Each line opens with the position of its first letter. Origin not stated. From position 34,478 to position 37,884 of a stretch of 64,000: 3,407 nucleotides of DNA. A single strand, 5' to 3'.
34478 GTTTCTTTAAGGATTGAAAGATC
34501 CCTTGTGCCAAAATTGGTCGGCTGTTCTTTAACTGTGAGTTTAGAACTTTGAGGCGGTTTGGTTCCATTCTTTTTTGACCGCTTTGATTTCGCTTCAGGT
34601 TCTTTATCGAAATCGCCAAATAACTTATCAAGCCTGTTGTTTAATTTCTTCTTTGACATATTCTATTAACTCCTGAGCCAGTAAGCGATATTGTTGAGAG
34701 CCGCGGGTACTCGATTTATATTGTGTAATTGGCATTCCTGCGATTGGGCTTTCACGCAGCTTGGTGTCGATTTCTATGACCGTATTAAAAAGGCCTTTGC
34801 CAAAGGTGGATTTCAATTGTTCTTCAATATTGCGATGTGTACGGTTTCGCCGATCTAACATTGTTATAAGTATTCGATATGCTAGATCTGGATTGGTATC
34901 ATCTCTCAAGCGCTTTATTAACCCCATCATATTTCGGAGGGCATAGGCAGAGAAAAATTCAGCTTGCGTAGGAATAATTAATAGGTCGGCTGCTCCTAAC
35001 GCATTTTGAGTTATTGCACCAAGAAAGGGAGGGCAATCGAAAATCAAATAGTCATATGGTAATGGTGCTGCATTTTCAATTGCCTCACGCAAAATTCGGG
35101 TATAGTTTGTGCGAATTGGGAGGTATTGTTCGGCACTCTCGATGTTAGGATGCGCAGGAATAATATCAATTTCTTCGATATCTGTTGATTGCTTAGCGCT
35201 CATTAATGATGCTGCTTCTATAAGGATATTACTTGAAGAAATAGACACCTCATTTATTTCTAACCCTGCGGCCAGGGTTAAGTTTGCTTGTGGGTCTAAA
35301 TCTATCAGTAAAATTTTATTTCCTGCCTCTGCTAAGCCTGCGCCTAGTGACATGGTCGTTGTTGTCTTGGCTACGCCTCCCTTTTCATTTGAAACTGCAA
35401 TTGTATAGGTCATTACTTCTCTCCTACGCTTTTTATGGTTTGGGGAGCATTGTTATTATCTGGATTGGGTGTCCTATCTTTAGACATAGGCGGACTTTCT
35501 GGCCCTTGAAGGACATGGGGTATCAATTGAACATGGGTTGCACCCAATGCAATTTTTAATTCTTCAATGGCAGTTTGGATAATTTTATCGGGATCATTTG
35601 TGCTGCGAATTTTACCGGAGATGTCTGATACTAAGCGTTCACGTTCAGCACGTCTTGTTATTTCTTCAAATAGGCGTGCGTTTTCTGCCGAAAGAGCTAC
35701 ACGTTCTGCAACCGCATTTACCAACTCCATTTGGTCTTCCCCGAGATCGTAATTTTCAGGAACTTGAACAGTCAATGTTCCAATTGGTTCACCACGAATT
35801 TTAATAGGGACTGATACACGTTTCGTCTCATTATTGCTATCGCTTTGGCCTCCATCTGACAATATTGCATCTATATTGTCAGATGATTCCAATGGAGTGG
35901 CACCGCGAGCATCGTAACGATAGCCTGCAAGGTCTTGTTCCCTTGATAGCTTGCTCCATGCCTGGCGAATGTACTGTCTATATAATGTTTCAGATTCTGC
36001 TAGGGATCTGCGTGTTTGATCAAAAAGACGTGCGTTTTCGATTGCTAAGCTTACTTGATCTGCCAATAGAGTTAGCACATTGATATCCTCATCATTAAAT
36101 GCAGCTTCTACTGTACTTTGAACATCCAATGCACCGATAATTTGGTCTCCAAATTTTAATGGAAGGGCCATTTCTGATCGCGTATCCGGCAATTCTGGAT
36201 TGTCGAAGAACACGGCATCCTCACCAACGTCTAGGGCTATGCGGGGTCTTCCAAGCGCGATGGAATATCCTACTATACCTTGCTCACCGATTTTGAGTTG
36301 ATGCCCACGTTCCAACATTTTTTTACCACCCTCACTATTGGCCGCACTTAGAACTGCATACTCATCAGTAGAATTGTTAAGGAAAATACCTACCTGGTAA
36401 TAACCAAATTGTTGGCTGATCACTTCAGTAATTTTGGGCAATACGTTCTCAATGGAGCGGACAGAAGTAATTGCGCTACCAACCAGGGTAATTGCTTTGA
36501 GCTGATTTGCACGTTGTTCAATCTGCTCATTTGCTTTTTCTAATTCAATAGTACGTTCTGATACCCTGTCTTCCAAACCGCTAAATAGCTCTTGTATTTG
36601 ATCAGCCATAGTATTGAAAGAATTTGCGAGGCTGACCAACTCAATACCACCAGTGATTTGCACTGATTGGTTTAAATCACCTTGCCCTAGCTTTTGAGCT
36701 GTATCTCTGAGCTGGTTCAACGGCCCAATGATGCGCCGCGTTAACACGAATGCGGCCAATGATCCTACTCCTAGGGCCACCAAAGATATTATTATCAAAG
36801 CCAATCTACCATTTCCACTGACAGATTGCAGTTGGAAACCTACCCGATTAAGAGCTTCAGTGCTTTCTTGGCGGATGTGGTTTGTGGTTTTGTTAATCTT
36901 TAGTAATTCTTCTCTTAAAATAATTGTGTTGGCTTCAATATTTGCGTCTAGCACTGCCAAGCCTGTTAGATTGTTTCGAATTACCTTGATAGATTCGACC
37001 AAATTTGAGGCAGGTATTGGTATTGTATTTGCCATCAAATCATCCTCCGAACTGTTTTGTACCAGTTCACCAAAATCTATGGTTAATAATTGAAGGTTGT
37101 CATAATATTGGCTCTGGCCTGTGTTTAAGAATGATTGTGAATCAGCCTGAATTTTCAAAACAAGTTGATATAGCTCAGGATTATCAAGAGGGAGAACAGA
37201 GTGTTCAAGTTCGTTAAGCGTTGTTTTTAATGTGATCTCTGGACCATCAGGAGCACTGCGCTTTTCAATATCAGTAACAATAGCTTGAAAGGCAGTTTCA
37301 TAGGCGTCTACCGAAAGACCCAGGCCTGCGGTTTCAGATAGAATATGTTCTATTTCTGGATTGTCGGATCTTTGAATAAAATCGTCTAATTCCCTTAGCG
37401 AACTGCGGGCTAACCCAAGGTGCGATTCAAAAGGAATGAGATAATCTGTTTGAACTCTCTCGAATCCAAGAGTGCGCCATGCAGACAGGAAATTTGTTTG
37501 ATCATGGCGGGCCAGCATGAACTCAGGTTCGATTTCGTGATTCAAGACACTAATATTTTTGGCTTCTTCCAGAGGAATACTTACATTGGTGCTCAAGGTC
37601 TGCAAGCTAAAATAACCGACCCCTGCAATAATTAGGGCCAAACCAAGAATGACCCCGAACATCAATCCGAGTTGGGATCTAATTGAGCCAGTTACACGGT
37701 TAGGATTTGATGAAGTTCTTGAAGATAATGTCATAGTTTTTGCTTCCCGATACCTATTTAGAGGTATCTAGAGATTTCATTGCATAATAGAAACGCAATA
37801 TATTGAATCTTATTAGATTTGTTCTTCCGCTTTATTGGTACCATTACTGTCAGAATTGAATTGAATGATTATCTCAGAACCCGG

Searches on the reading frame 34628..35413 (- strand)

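Call 6: search_protein_families(library=pfam, proteins=[window:34628-35413:-], max_evalue=0.01)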
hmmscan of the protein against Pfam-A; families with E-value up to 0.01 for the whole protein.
window:34628-35413:- (261 aa): 8 families
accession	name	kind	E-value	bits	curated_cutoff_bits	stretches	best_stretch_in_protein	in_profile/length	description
PF13614.12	AAA_31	-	3.7e-47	161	27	1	4-178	3-176/177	AAA domain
PF01656.29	CbiA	-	1.1e-19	71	25.4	1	5-229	1-125/125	CobQ/CobB/MinD/ParA nucleotide binding domain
PF06564.18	CBP_BcsQ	-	8.9e-11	42.2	21.3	1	5-247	4-231/234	Cellulose biosynthesis protein BcsQ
PF09140.17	MipZ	-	5.9e-10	39.3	20.7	1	4-153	2-133/262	ATPase MipZ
PF00142.24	Fer4_NifH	-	1.9e-09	37.8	25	1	10-46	7-43/271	4Fe-4S iron sulfur cluster binding proteins, NifH/frxC family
PF10609.15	ParA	-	6.9e-08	32.7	27.1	1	3-134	4-126/246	NUBPL iron-transfer P-loop NTPase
PF02374.21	ArsA_ATPase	-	1.9e-07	31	24.3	1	11-129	9-134/305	Anion-transporting ATPase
PF07015.17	VirC1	-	0.0013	18.6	24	0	5-45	4-44/231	VirC1 protein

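Call 57: search_protein_families(library=ncbifam, proteins=[window:34628-35413:-], max_evalue=1e-10)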
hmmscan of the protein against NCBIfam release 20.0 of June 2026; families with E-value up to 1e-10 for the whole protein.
window:34628-35413:- (261 aa): 9 families
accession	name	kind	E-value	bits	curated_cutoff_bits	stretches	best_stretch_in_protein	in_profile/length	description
NF041546.1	ParA_partition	equivalog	1.7e-28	99.6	180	2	98-248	56-203/203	ParA family partition ATPase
TIGR03371.1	cellulose_yhjQ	equivalog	5.8e-22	78.4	157.85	1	4-249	3-241/246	cellulose biosynthesis protein BcsQ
TIGR01969.1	minD_arch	subfamily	2e-21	76.3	201.75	1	4-258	2-238/251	cell division ATPase MinD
TIGR03453.1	partition_RepA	equivalog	6.3e-21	74.6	348.45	1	4-224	106-345/387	plasmid partitioning protein RepA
NF041283.1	PrgP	equivalog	2.1e-16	60.1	400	1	1-233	1-242/297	ParA superfamily DNA segregation protein PrgP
TIGR01968.1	minD_bact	equivalog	4e-15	55.9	212.9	1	5-249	4-236/261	septum site-determining protein MinD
NF010259.0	PRK13705.1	equivalog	7.4e-15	54.8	725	1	4-215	108-334/388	plasmid-partitioning protein SopA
NF010443.0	PRK13869.1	subfamily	1e-12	47.6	446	1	4-159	123-291/405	plasmid-partitioning protein RepA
TIGR01007.1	eps_fam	subfamily_domain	3.9e-11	42.9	108.05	1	4-139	19-146/204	polysaccharide biosynthesis tyrosine autokinase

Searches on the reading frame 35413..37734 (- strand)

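Call 6: search_protein_families(library=pfam, proteins=[window:35413-37734:-], max_evalue=0.01)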
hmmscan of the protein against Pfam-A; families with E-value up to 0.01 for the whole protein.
window:35413-37734:- (773 aa): 4 families
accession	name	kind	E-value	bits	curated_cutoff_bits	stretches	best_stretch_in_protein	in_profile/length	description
PF13185.12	GAF_2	-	8.9e-23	81.4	28.6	2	426-566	2-136/136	GAF domain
PF01590.32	GAF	-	4.4e-19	69.8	22.4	2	428-565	2-133/133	GAF domain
PF00672.30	HAMP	-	1.4e-14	54.6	25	1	330-382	1-53/53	HAMP domain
PF13492.12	GAF_3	-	6.6e-13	49.6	27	2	508-567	71-129/129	GAF domain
